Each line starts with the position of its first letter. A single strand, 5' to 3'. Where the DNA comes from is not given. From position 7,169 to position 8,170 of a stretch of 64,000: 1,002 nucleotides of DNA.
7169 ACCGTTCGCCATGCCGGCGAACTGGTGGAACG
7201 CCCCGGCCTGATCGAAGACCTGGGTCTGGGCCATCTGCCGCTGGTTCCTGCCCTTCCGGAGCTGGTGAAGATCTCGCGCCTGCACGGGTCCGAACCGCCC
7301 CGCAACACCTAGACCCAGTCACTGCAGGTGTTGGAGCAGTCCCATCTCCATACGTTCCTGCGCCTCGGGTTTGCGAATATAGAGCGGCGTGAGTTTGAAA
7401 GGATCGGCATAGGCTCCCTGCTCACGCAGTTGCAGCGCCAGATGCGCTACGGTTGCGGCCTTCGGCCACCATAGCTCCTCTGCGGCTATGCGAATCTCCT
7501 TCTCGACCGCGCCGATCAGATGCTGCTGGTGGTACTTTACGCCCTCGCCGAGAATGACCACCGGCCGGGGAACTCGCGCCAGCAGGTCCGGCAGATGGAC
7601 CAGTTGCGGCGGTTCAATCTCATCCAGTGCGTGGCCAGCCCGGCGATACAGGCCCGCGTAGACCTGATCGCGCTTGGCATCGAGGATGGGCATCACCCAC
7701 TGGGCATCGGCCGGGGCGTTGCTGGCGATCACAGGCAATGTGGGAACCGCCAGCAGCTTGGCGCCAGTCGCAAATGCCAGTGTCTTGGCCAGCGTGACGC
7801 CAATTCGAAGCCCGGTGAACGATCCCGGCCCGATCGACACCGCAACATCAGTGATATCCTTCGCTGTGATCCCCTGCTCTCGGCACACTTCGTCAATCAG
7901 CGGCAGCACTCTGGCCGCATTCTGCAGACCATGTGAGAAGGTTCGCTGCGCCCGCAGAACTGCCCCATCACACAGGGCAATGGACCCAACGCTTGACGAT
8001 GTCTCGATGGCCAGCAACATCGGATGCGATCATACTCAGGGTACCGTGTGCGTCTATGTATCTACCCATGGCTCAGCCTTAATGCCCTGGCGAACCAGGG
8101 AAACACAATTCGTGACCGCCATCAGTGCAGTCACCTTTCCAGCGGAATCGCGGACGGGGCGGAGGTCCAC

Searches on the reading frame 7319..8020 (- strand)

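Call 82: search_protein_families(library=ncbifam, proteins=[window:7319-8020:-], max_evalue=0.00001)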
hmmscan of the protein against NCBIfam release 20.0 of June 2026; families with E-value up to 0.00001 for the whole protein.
window:7319-8020:- (233 aa): 4 families
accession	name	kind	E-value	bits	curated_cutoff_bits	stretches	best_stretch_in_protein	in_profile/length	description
TIGR03725.1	T6A_YeaZ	equivalog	1.1e-45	156.2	69.3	1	2-216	1-212/212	tRNA (adenosine(37)-N6)-threonylcarbamoyltransferase complex dimerization subunit type 1 TsaB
TIGR03723.1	T6A_TsaD_YgjD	equivalog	1.8e-08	33.9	296.1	1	36-93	51-108/314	tRNA (adenosine(37)-N6)-threonylcarbamoyltransferase complex transferase subunit TsaD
TIGR00329.1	gcp_kae1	subfamily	5.6e-08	32.4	207.8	1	35-91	49-105/305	tRNA (adenosine(37)-N6)-threonylcarbamoyltransferase complex transferase subunit TsaD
TIGR03722.2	arch_KAE1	equivalog_domain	7.5e-07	28.6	375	1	36-92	48-104/323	KEOPS complex N(6)-L-threonylcarbamoyladenine synthase Kae1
